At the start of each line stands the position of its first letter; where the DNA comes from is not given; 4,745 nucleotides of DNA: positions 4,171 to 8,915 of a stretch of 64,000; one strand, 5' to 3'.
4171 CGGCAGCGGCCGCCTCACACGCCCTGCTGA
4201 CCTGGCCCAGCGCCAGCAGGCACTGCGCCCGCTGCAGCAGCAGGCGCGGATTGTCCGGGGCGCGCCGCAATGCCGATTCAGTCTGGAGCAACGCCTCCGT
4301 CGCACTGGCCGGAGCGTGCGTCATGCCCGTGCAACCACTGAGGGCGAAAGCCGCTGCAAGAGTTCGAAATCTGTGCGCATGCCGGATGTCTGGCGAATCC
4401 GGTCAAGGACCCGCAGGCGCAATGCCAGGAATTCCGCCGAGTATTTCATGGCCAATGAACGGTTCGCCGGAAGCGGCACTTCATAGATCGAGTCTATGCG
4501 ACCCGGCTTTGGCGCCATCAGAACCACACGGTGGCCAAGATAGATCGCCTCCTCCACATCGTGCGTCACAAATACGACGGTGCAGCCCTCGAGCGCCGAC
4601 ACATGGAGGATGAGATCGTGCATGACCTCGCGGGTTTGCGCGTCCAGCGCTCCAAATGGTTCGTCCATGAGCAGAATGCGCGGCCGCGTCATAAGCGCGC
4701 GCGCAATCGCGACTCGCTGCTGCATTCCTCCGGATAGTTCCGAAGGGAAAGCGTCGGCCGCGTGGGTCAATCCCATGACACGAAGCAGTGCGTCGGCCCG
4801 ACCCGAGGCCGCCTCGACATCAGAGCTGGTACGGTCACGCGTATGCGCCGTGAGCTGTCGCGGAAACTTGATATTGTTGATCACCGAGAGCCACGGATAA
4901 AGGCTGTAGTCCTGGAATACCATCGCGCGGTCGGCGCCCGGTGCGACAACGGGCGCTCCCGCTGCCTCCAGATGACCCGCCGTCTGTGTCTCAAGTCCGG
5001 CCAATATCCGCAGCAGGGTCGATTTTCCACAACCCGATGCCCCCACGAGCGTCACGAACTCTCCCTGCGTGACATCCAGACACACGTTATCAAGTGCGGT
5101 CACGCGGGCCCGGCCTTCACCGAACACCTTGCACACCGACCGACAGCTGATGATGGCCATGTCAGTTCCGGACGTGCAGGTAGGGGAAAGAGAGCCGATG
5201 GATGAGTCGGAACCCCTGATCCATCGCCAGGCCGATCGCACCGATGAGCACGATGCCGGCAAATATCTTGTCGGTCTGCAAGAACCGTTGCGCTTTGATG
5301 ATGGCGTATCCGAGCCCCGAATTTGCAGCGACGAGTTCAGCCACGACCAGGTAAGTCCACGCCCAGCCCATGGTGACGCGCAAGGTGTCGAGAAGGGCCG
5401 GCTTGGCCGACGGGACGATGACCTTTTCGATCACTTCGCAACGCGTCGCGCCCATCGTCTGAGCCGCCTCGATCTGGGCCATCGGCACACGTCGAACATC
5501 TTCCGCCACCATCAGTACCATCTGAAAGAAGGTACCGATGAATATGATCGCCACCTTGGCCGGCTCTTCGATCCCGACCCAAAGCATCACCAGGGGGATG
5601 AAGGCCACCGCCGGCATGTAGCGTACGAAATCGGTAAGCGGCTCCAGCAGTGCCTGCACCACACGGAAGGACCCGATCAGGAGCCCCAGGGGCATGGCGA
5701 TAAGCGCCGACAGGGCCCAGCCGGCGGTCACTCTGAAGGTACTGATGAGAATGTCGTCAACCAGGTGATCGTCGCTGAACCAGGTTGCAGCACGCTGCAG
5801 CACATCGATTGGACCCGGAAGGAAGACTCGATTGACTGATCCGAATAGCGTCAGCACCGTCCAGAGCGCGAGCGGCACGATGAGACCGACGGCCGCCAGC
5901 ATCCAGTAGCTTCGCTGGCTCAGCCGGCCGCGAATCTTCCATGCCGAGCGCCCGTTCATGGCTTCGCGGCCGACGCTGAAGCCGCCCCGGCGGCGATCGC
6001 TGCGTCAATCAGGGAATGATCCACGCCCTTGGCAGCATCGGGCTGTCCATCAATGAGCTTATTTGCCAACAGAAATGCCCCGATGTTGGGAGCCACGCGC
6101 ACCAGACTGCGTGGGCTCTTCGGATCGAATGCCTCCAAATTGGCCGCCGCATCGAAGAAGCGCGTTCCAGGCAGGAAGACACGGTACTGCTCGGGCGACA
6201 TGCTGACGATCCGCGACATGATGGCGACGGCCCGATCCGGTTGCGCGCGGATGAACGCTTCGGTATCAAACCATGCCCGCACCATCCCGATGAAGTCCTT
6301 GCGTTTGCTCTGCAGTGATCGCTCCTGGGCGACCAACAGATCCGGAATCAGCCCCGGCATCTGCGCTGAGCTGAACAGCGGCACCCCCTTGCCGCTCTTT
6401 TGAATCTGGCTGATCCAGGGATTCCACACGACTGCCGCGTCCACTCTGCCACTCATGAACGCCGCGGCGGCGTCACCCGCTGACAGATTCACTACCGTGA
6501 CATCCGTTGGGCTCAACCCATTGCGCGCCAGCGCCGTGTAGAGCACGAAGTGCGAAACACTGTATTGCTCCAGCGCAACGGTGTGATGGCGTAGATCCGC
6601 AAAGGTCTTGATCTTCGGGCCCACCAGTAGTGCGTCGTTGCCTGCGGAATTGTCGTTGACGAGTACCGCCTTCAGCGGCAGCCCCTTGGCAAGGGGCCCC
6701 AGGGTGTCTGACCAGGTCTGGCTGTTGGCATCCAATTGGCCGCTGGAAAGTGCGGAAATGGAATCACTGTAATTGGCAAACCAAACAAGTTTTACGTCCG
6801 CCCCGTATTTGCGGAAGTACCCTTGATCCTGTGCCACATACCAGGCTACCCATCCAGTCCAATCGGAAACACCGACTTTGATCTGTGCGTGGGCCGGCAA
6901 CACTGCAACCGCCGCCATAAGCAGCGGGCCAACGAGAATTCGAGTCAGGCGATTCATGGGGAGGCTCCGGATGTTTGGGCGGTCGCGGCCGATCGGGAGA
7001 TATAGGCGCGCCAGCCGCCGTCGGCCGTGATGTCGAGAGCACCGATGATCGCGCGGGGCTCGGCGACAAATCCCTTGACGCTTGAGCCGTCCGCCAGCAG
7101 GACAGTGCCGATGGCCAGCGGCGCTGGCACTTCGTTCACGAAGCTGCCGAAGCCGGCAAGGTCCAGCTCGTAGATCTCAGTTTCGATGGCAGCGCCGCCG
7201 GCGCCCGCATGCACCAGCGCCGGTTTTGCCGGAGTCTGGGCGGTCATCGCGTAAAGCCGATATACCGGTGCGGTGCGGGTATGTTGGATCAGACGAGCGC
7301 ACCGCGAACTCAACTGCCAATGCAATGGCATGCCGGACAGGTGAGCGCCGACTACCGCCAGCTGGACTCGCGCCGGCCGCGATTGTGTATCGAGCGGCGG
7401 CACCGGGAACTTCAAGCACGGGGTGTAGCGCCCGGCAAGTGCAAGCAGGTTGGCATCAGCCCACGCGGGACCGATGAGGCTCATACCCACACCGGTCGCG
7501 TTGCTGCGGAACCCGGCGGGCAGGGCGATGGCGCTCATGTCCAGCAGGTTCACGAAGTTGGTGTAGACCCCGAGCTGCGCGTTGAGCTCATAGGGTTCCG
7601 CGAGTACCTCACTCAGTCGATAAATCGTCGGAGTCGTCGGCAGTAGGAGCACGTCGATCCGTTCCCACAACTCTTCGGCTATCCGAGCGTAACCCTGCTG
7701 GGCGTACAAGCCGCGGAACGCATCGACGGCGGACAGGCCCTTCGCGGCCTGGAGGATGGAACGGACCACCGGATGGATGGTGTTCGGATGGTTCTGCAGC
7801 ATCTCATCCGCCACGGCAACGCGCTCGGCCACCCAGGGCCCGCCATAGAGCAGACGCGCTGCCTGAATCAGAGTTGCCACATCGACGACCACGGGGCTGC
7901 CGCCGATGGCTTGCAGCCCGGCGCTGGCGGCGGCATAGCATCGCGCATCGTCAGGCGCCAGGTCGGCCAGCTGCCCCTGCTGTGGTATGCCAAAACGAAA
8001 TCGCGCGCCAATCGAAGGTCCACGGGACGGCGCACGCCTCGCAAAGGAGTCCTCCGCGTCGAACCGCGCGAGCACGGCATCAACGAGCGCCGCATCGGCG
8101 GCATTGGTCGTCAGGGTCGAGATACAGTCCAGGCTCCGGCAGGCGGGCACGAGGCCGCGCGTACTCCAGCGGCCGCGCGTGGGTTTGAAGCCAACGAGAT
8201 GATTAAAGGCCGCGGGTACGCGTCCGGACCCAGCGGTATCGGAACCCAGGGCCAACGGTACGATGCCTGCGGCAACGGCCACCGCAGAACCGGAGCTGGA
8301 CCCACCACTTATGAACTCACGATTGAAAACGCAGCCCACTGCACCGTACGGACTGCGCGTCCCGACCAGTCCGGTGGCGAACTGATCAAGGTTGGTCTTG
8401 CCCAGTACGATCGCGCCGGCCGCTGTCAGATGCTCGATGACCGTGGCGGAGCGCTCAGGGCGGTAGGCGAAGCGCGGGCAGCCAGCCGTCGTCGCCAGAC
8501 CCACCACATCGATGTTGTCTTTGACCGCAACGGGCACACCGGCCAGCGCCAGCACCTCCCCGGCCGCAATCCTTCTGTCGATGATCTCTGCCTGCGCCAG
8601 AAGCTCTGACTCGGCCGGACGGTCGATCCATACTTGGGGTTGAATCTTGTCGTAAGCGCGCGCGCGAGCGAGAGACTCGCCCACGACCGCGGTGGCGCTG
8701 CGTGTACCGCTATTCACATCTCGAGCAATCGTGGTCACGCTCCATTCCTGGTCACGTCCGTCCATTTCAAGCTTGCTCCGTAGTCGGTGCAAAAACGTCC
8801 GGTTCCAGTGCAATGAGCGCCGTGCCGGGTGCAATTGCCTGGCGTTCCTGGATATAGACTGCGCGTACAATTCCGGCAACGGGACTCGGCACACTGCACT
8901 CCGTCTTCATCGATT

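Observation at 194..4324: Four operon-embedded genes with no role in the described guanidine pathway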

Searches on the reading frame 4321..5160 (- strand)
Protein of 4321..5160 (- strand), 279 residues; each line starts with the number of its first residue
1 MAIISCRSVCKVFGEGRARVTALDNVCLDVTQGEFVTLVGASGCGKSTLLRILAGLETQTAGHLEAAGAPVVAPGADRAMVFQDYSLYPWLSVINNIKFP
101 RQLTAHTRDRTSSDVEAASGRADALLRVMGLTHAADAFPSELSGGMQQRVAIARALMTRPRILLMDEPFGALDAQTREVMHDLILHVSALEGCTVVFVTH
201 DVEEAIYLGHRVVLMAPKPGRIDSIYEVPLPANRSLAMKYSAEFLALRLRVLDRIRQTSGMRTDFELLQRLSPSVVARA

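Call 5: search_protein_families(library=pfam, proteins=[window:4321-5160:-], max_evalue=0.01)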
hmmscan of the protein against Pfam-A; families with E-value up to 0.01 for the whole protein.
window:4321-5160:- (279 aa): 9 families
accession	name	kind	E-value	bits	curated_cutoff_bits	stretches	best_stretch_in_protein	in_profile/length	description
PF00005.33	ABC_tran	-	3.7e-32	112.2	25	1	23-169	1-136/137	ABC transporter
PF13304.12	AAA_21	-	6e-07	30.3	27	0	36-56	2-22/304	AAA domain, putative AbiEii toxin, Type IV TA system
PF20703.3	nSTAND1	-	1.7e-05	25.1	27.1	1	19-80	19-82/379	Novel STAND NTPase 1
PF13191.12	AAA_16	-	1.8e-05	25.8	32.6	1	22-184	11-156/167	AAA ATPase domain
PF03193.22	RsgA_GTPase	-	0.00091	19.5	30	1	30-62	103-135/174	RsgA GTPase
PF13521.12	AAA_28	-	0.0017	19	27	1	36-61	2-28/164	AAA domain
PF13401.12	AAA_22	-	0.0042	17.8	27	1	33-68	5-33/130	AAA domain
PF13481.12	AAA_25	-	0.0044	17.1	27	0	17-50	16-50/195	AAA domain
PF03215.21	Rad17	-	0.0076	16.6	23.8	0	22-54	34-66/186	Rad17 P-loop domain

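Call 6: search_protein_families(library=ncbifam, proteins=[window:4321-5160:-], max_evalue=0.01)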
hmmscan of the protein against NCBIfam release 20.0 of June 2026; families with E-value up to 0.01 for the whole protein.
window:4321-5160:- (279 aa): 189 families (the best 25 are shown)
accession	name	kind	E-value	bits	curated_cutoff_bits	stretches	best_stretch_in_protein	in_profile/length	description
TIGR01184.1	ntrCD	subfamily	2.1e-64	217.3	291.8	1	23-252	1-227/230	nitrate ABC transporter ATP-binding protein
NF040729.1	ABC_ATP_SaoA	equivalog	1.2e-62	211.6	360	1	5-236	3-227/248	ABC transporter ATP-binding protein SaoA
NF008421.0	PRK11248.1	equivalog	3.3e-58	197.2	357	1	21-255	15-247/255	taurine ABC transporter ATP-binding subunit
TIGR03265.1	PhnT2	equivalog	4.3e-57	193.9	457.7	1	4-244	5-234/353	putative 2-aminoethylphosphonate ABC transporter ATP-binding protein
NF008420.0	PRK11247.1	equivalog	3e-56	190.4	395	1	19-260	24-247/257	aliphatic sulfonates ABC transporter ATP-binding protein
NF008105.0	PRK10851.1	equivalog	8e-53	179.4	502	1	6-246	5-238/362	sulfate/thiosulfate ABC transporter ATP-binding protein CysA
NF006987.0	PRK09452.1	equivalog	9.1e-53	179.3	482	1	3-227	17-237/378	spermidine/putrescine ABC transporter ATP-binding protein PotA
NF040933.2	ABC_arch_GlcV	equivalog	2.4e-51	174.7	450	1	4-216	3-216/357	glucose ABC transporter ATP-binding protein GlcV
TIGR00968.1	3a0106s01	subfamily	4e-51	173.8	342.75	1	8-225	5-212/237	sulfate ABC transporter ATP-binding protein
NF008653.0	PRK11650.1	subfamily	4.5e-50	170.7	432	1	1-241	1-231/357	sn-glycerol-3-phosphate ABC transporter ATP-binding protein UgpC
TIGR01187.1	potA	subfamily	1.6e-48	165.5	355.6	1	38-226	1-183/325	polyamine ABC transporter ATP-binding protein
NF043075.1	MMSYN1_0197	equivalog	6.4e-48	163.4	550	1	3-216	2-207/341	spermidine/putrescine ABC transporter ATP-binding protein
NF008233.0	PRK11000.1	equivalog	6.2e-47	160.2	568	1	1-216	1-208/369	maltose/maltodextrin ABC transporter ATP-binding protein MalK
TIGR03258.1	PhnT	equivalog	6.1e-46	157.1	499.15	1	21-222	22-218/359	2-aminoethylphosphonate ABC transport system ATP-binding subunit PhnT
TIGR01186.1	proV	subfamily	2.9e-45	155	326.6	1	21-216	7-204/363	betaine/proline/choline family ABC transporter ATP-binding protein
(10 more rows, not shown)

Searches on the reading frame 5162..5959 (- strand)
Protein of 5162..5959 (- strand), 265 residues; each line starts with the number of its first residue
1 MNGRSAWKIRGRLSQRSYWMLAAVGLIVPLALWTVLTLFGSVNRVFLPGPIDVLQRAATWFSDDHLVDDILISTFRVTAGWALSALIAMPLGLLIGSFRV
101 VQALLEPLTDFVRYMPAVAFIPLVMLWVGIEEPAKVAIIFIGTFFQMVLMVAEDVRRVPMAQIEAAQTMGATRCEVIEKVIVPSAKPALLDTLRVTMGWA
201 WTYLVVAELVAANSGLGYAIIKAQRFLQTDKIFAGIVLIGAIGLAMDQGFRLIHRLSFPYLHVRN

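Call 5: search_protein_families(library=pfam, proteins=[window:5162-5959:-], max_evalue=0.01)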
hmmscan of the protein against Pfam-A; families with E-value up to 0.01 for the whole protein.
window:5162-5959:- (265 aa): 1 family
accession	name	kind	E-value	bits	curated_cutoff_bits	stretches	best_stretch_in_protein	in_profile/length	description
PF00528.27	BPD_transp_1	-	5.5e-25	88.6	26.4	1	89-254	2-179/184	Binding-protein-dependent transport system inner membrane component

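Call 6: search_protein_families(library=ncbifam, proteins=[window:5162-5959:-], max_evalue=0.01)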
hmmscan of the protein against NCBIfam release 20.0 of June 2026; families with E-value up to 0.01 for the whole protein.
window:5162-5959:- (265 aa): 19 families
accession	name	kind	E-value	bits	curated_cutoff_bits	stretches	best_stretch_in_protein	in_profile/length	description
NF040733.1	ABC_perm_U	equivalog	6.4e-44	150.3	295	1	18-255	7-243/251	ABC transporter permease subunit SaoP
NF007545.0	PRK10160.1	equivalog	2.8e-41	141.8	342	1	8-260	13-270/275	taurine ABC transporter permease TauC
NF008470.0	PRK11365.1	equivalog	1.7e-35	122.7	347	1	17-257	13-249/263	aliphatic sulfonate ABC transporter permease SsuC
TIGR01183.1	ntrB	equivalog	2.8e-28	99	209.05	1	63-248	12-197/202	nitrate ABC transporter permease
TIGR03416.1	ABC_choXWV_perm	equivalog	2.2e-12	47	363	1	29-238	48-255/267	choline ABC transporter permease subunit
NF008196.0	PRK10952.1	equivalog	7.1e-11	41.5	439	1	83-228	159-303/356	glycine betaine/L-proline ABC transporter permease ProW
TIGR01097.1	PhnE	equivalog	9e-09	35.2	216.7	1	18-247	5-241/252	phosphonate ABC transporter, permease protein PhnE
NF008049.0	PRK10782.1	subfamily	3.3e-07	30.2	212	1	117-217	72-173/217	methionine ABC transporter permease MetI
TIGR02138.1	phosphate_pstC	equivalog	2.2e-06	26.9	196.45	1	149-210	169-230/296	phosphate ABC transporter permease subunit PstC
NF011690.0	PRK15110.1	equivalog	5.2e-06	26.1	432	1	159-245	211-297/321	putrescine export ABC transporter permease SapB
NF011624.0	PRK15050.1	equivalog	8.3e-06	25.1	247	1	84-191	123-220/297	2-aminoethylphosphonate ABC transporter permease subunit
TIGR02139.1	permease_CysT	equivalog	4.4e-05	23.2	246.1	1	135-194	136-194/265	sulfate ABC transporter permease subunit CysT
TIGR00974.1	3a0107s02c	equivalog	5.1e-05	22.6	193.45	1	70-190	55-187/272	phosphate ABC transporter permease PstA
NF008208.0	PRK10971.1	equivalog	0.0002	20.9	415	1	72-195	85-203/277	sulfate/thiosulfate ABC transporter permease CysT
NF007044.0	PRK09497.1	equivalog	0.00095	18.7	348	1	137-236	156-255/285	spermidine/putrescine ABC transporter permease PotB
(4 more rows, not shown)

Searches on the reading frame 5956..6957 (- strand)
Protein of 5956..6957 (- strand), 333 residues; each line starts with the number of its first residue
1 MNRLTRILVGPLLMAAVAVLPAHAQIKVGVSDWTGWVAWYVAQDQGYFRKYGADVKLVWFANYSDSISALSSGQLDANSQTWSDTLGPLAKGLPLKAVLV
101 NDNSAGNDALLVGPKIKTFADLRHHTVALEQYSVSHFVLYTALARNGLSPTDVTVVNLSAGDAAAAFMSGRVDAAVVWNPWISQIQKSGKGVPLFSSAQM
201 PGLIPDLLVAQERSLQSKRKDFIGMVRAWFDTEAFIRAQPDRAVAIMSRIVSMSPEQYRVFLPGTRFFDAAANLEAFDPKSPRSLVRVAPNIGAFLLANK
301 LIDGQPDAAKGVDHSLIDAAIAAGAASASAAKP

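Call 5: search_protein_families(library=pfam, proteins=[window:5956-6957:-], max_evalue=0.01)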
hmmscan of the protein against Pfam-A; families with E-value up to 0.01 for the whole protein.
window:5956-6957:- (333 aa): 4 families
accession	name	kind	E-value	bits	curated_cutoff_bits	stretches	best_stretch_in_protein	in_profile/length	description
PF09084.16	NMT1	-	1e-22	81.6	20.5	1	37-243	5-216/216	NMT1/THI5 like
PF13379.11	NMT1_2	-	1.5e-22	81.1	24.7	1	23-245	5-246/252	NMT1-like family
PF04069.17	OpuAC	-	2e-06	28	21.2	1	25-180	2-179/257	Substrate binding domain of ABC-type glycine betaine transport system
PF12974.12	Phosphonate-bd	-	5.9e-06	26.3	27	1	50-189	26-174/242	ABC transporter, phosphonate, periplasmic substrate-binding protein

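Call 6: search_protein_families(library=ncbifam, proteins=[window:5956-6957:-], max_evalue=0.01)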
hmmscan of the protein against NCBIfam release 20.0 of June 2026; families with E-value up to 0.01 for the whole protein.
window:5956-6957:- (333 aa): 10 families
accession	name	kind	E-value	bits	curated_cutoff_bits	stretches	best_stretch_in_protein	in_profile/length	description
TIGR01728.1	SsuA_fam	subfamily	7.8e-54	182.9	163.5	1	26-317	1-289/290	aliphatic sulfonate ABC transporter substrate-binding protein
TIGR03427.1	ABC_peri_uca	equivalog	1.8e-47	162.1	333.9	1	25-302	3-285/328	putative urea ABC transporter substrate-binding protein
TIGR01729.1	taurine_ABC_bnd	equivalog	6.4e-20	71.8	304.25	1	44-193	18-169/300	taurine ABC transporter substrate-binding protein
NF008588.0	PRK11553.1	subfamily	6.4e-19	68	299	1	22-254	25-258/319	aliphatic sulfonate ABC transporter substrate-binding protein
NF008553.0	PRK11480.1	equivalog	3.9e-17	62.4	490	1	13-191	9-189/320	taurine ABC transporter substrate-binding protein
NF040735.1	SBP_SaoX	equivalog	1.1e-11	44.4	300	1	25-196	4-174/330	ABC transporter substrate-binding subunit SaoX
TIGR00363.1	TIGR00363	subfamily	4.8e-06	26.4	228.85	1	25-86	19-79/258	MetQ/NlpA family lipoprotein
TIGR01098.1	3A0109s03R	subfamily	0.00054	19.5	112.05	1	50-191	60-213/253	phosphate/phosphite/phosphonate ABC transporter substrate-binding protein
NF008285.0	PRK11063.1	subfamily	0.00067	19.1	374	1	24-80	31-86/271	methionine ABC transporter substrate-binding lipoprotein MetQ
TIGR02122.1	TRAP_TAXI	subfamily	0.0035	16.2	84.35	0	115-192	132-214/320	TAXI family TRAP transporter solute-binding subunit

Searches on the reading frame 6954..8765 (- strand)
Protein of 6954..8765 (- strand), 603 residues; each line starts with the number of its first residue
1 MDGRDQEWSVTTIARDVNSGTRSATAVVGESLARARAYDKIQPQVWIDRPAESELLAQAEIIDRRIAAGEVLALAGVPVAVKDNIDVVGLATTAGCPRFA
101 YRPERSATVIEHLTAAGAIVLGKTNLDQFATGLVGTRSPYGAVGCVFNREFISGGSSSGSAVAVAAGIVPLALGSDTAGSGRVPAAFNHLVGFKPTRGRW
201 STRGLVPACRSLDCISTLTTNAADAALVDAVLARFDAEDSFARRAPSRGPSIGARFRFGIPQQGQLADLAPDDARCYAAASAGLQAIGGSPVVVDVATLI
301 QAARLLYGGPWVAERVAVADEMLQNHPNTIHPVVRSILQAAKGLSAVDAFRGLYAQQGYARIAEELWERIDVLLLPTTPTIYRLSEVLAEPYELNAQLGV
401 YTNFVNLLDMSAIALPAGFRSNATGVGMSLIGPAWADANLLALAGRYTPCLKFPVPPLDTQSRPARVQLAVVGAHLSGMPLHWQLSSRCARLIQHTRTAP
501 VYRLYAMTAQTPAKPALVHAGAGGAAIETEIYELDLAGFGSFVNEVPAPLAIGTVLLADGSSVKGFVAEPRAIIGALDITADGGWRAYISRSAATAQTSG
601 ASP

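Call 83: search_protein_families(library=ncbifam, proteins=[window:6954-8765:-], max_evalue=1e-20)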
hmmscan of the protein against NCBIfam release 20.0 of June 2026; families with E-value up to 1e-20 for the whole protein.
window:6954-8765:- (603 aa): 26 families (the best 25 are shown)
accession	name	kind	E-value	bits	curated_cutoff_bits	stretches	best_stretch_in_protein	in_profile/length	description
NF006043.0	PRK08186.1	subfamily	5.2e-231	768.2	487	1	6-593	5-598/600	allophanate hydrolase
TIGR02713.1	allophanate_hyd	equivalog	9.5e-212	704.5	511.05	1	44-589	2-562/563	allophanate hydrolase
NF005688.0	PRK07488.1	equivalog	1.7e-65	221.7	532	1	7-451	10-466/474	indoleacetamide hydrolase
NF005460.0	PRK07056.1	subfamily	1.2e-62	212.4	447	1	10-444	10-446/457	amidase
TIGR00132.1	gatA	equivalog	1.2e-61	208.9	481.1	1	50-245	36-230/466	Asp-tRNA(Asn)/Glu-tRNA(Gln) amidotransferase subunit GatA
NF006631.0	PRK09201.1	equivalog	1.9e-58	198.3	461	1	7-444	6-448/466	AtzE family amidohydrolase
TIGR02715.1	amido_AtzE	subfamily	2.1e-58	198.4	425.75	1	10-444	2-441/452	AtzE family amidohydrolase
NF004766.0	PRK06102.1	equivalog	3.4e-57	194.5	559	1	7-444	7-444/455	amidase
NF004717.0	PRK06061.1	equivalog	1.6e-50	172.2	498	1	8-445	17-461/483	amidase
NF004622.0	PRK05962.1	equivalog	2.6e-50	171.5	463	1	55-445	33-422/431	amidase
NF006169.0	PRK08310.1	equivalog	1.5e-45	156.3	391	1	70-446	22-389/395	amidase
NF005687.0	PRK07487.1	subfamily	4.5e-44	151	428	1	8-442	8-447/468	amidase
NF005686.0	PRK07486.1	subfamily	6.2e-44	150.5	465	1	10-448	16-470/486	amidase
NF006006.0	PRK08137.1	equivalog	2.7e-43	148.6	534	1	7-248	33-282/529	amidase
NF009119.0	PRK12470.1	equivalog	1.4e-41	143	498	1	11-446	12-447/462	amidase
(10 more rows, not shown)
